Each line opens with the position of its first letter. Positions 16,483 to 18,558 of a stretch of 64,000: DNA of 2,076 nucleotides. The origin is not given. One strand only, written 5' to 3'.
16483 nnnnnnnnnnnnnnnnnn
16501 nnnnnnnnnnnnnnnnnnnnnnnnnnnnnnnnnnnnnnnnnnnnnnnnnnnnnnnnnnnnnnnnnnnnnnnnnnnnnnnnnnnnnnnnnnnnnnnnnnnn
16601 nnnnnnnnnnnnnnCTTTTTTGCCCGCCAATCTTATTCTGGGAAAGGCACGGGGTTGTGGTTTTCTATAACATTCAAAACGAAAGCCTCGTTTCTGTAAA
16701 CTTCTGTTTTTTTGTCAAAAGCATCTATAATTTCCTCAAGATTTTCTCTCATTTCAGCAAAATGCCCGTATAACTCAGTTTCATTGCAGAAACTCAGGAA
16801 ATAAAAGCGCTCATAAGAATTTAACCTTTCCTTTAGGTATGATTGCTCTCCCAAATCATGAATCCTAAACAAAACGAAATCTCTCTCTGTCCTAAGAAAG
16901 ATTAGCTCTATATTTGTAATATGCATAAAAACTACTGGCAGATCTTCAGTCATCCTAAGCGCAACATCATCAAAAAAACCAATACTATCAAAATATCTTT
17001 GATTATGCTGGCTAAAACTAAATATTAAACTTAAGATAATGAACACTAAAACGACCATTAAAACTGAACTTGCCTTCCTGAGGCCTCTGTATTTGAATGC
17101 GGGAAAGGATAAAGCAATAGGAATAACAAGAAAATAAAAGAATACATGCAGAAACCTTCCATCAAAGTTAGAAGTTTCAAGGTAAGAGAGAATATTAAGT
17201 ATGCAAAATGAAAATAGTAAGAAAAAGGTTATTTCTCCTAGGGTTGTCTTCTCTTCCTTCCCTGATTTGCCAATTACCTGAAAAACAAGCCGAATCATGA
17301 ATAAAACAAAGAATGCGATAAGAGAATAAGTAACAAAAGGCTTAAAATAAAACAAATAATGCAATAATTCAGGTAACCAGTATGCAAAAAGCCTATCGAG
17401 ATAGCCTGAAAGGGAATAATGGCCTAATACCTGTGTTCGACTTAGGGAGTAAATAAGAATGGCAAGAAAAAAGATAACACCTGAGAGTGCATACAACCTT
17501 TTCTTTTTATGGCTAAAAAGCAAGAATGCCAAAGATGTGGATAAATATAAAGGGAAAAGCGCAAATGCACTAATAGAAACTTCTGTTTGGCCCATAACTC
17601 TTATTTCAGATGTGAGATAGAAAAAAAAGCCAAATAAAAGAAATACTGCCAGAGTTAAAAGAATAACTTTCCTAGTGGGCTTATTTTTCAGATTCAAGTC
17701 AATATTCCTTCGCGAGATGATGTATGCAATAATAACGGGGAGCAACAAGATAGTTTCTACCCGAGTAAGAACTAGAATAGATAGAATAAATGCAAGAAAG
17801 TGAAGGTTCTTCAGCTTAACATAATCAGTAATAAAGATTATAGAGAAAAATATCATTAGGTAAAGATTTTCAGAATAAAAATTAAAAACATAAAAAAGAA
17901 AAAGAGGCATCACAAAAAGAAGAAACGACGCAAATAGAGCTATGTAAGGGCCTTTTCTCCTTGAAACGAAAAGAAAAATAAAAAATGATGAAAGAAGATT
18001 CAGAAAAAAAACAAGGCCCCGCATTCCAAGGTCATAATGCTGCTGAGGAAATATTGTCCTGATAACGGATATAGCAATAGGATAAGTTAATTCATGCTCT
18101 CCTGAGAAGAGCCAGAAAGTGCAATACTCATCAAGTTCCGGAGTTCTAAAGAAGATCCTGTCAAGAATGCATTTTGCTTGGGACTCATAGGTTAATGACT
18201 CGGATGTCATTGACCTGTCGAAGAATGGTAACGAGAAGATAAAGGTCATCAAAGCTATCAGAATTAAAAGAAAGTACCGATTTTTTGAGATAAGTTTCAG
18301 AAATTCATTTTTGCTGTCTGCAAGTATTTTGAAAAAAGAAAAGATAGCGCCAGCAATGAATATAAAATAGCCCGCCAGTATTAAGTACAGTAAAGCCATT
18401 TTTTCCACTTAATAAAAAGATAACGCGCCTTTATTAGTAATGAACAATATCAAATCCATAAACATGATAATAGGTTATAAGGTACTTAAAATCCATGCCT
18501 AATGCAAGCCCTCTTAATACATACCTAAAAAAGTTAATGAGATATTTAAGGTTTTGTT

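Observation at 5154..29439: Island of ten radical SAM enzymes with GT-C-like membrane proteins, an amino-sugar aminotransferase and a ferredoxin-domain protein; product unknown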

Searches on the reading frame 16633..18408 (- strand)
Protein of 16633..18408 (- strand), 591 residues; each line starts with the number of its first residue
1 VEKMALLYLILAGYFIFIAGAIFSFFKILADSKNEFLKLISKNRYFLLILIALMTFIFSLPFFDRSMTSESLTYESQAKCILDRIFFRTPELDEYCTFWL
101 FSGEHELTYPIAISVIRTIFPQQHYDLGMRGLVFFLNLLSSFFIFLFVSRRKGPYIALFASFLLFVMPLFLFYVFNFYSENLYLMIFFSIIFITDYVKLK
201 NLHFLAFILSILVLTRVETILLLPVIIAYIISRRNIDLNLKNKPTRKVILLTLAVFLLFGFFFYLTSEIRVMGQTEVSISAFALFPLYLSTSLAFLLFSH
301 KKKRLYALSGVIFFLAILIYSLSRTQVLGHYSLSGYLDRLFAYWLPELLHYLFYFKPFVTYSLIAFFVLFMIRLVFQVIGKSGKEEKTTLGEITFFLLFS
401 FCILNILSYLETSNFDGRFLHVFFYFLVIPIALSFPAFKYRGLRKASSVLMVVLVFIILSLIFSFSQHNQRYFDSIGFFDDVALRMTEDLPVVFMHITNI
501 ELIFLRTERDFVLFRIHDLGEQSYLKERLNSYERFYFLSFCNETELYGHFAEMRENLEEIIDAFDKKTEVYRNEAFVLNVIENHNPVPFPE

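Call 3: search_protein_families(library=pfam, proteins=[window:16633-18408:-], max_evalue=0.01)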
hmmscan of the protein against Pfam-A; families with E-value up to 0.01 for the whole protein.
window:16633-18408:- (591 aa): 1 family
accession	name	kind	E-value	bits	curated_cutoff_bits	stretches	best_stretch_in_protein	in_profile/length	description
PF13231.12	PMT_2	-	0.0017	19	26.1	1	114-257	11-155/160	Dolichyl-phosphate-mannose-protein mannosyltransferase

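Call 7: search_protein_families(library=ncbifam, proteins=[window:16633-18408:-], max_evalue=0.01)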
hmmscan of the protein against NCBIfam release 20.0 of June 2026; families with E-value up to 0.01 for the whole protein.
window:16633-18408:- (591 aa): 0 families

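Call 26: search_solved_structures(query=window:16633-18408:-, max_evalue=10)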
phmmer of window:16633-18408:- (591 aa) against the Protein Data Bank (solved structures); distinct sequences matched with E-value up to 10: 0.

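Call 34: find_homologous_proteins(query=window:16633-18408:-, max_evalue=0.001)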
Query window:16633-18408:- (591 aa): 2 proteins with E <= 0.001 among 8000 candidates.
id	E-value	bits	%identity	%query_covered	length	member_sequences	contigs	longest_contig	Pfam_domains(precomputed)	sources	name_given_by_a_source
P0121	0.0e+0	1248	100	99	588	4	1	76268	-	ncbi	-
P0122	1.7e-180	620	54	98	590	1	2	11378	-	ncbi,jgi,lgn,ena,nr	ncbi:MAG TPA: hypothetical protein ENN46_00745 [Candidatus Woesearchaeota archaeon]|nr:hypothetical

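Call 35: find_encoding_contigs(protein=P0122, flank=10000, max_places=2)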
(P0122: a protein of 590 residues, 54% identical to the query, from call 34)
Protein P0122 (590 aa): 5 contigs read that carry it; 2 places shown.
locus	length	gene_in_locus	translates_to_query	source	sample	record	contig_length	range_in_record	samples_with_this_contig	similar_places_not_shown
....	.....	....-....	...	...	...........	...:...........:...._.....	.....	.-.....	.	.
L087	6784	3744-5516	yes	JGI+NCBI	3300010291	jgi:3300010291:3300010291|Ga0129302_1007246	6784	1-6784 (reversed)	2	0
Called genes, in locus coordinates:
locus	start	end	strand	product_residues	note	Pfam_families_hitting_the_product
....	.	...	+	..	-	?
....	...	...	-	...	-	-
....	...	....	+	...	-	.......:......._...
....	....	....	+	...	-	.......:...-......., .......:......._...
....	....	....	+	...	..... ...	-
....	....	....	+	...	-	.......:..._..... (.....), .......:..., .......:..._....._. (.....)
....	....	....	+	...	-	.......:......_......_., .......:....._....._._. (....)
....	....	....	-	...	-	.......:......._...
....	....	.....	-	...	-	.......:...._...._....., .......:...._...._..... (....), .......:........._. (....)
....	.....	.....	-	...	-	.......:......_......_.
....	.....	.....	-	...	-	-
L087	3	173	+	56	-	?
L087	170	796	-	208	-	-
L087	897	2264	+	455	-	PF04055:Radical_SAM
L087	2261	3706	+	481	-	PF02310:B12-binding, PF04055:Radical_SAM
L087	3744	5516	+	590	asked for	-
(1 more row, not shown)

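Call 50: search_protein_representatives(protein=window:16633-18408:-)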
Query: 591 residues. Proteins with E-value up to 0.001 (for the whole library): 5; up to 1e-10: 3; up to 1e-30: 1. The best 5 are listed.
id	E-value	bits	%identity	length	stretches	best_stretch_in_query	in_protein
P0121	0.0e+00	1247.7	100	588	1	4-591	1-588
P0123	2.3e-24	102.6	27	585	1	14-562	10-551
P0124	2.2e-11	59.8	28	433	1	46-433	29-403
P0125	5.1e-07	45.4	32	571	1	24-539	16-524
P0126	3.8e-04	35.9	27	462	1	53-232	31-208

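Call 53: search_protein_families(library=pfam, alignment_id=A5, max_evalue=0.1)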
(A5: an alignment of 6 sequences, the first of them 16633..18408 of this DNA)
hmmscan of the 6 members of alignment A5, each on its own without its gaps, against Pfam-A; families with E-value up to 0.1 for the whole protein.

A. member 1, window:16633-18408:- (591 aa): 1 family
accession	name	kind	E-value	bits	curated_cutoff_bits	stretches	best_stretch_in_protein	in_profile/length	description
PF13231.12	PMT_2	-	0.0017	19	26.1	1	114-257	11-155/160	Dolichyl-phosphate-mannose-protein mannosyltransferase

B. families by the number of members that match (of 6 scanned): 3 families
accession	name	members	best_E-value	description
PF13231.12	PMT_2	2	6.3e-13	Dolichyl-phosphate-mannose-protein mannosyltransferase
PF02516.20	STT3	1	0.00012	Oligosaccharyl transferase STT3, N-terminal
PF07178.16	TraL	1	0.087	TraL protein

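Call 64: predict_structure(alignment_id=A5)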
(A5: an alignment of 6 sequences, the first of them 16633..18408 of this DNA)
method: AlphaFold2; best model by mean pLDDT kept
length: 591 residues; sequences in the alignment: 6
mean_pLDDT: 58.9   pTM: 0.57
mean pLDDT of the five models: 58.9, 54.6, 51.4, 51.0, 48.2
residues with pLDDT >= 90: 0; 70-90: 173; 50-70: 216; < 50: 202
segments of 3 or more residues with pLDDT < 50: 64-67, 102-104, 268-360, 403-477, 497-508, 545-549, 589-591
pLDDT, mean of each block of 10 residues (from residue 1): 58 75 82 83 88 79 50 69 66 55 61 81 76 82 85 78 62 58 74 75 72 60 56 57 60 57 52 35 39 40 45 45 40 46 45 46 55 64 57 54 46 41 46 43 46 43 32 43 62 53 48 53 68 74 52 67 73 71 60 32
secondary structure, 60 per line:
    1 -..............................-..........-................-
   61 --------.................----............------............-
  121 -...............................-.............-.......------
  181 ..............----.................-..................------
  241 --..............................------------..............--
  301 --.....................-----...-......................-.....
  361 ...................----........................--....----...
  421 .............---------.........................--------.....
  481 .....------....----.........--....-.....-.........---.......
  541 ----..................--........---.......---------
elements in order: H2-31 H33-42 H44-59 H69-85 H90-101 H108-119 H122-152 H154-166 H168-174 H181-194 H199-215 H217-234 H243-272 H285-298 H303-323 H333-354 H356-379 H384-407 H410-413 H418-433 H443-467 H476-485 E492-495 H500-508 E511-514 H516-520 H522-530 E534-540 H545-562 E565-572 E576-582

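Call 66: fold_search(model_id=the predicted structure, library=pdb)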
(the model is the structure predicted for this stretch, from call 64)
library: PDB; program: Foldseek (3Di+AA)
matches with E <= 10: 285; with E <= 0.001: 4
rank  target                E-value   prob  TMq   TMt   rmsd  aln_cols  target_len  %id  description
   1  5ezm                  6.1e-05  1.00  0.36  0.39  16.2       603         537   12  Crystal Structure of ArnT from Cupriavidus metallidurans in the apo state (released 2016-02-17)
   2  6ftg_5                3.3e-04  1.00  0.37  0.34  14.8       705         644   11  Subtomogram average of OST-containing ribosome-translocon complexes from canine rough microsomal membranes (released 2018-03-21)
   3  7zli_A                8.7e-04  1.00  0.39  0.36  12.8       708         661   13  Cryo-EM structure of C-mannosyltransferase CeDPY19, in complex with Dol25-P-Man and bound to CMT2-Fab and anti-Fab nan (released 2023-01-11)
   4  6s7t_A                9.1e-04  1.00  0.33  0.29  14.1       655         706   12  Cryo-EM structure of human oligosaccharyltransferase complex OST-B (released 2019-12-18)
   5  8age_A                1.6e-03  1.00  0.34  0.32  13.8       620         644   12  Structure of yeast oligosaccharylransferase complex with acceptor peptide bound (released 2022-12-07)
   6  5ogl_A                1.8e-03  1.00  0.32  0.28  14.9       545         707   14  Structure of bacterial oligosaccharyltransferase PglB in complex with an acceptor peptide and an lipid-linked oligosac (released 2017-10-25)
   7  7oci_F                2.0e-03  0.99  0.28  0.26  16.8       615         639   12  Cryo-EM structure of yeast Ost6p containing oligosaccharyltransferase complex (released 2022-02-16)
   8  7zlh_A                3.0e-03  1.00  0.40  0.37  12.7       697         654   12  Cryo-EM structure of C-mannosyltransferase CeDPY19, in apo state, bound to CMT2-Fab and anti-Fab nanobody (released 2023-01-11)
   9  9n9j_I                3.2e-03  0.99  0.29  0.25  20.7       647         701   11  Structure of a GRP94 folding intermediate engaged with a CCDC134- and FKBP11-bound secretory translocon (released 2025-11-19)
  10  6c26_A                4.3e-03  0.98  0.28  0.26  16.9       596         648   11  The Cryo-EM structure of a eukaryotic oligosaccharyl transferase complex (released 2018-01-31)
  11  6gxc_A                5.1e-03  1.00  0.32  0.28  14.9       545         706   14  Bacterial oligosaccharyltransferase PglB in complex with an inhibitory peptide and a reactive lipid-linked oligosaccha (released 2018-11-14)
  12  8agb_A                7.7e-03  0.99  0.31  0.29  18.3       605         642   11  Structure of yeast oligosaccharylransferase complex with lipid-linked oligosaccharide bound (released 2022-12-07)
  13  6ezn_F                9.2e-03  0.97  0.28  0.26  16.8       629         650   10  Cryo-EM structure of the yeast oligosaccharyltransferase (OST) complex (released 2018-01-17)
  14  8if8_C                1.0e-01  0.18  0.16  0.15  23.0       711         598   11  Arabinosyltransferase AftA (released 2023-05-31)
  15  8if8_B                1.3e-01  0.23  0.18  0.17  22.5       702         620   11  Arabinosyltransferase AftA (released 2023-05-31)
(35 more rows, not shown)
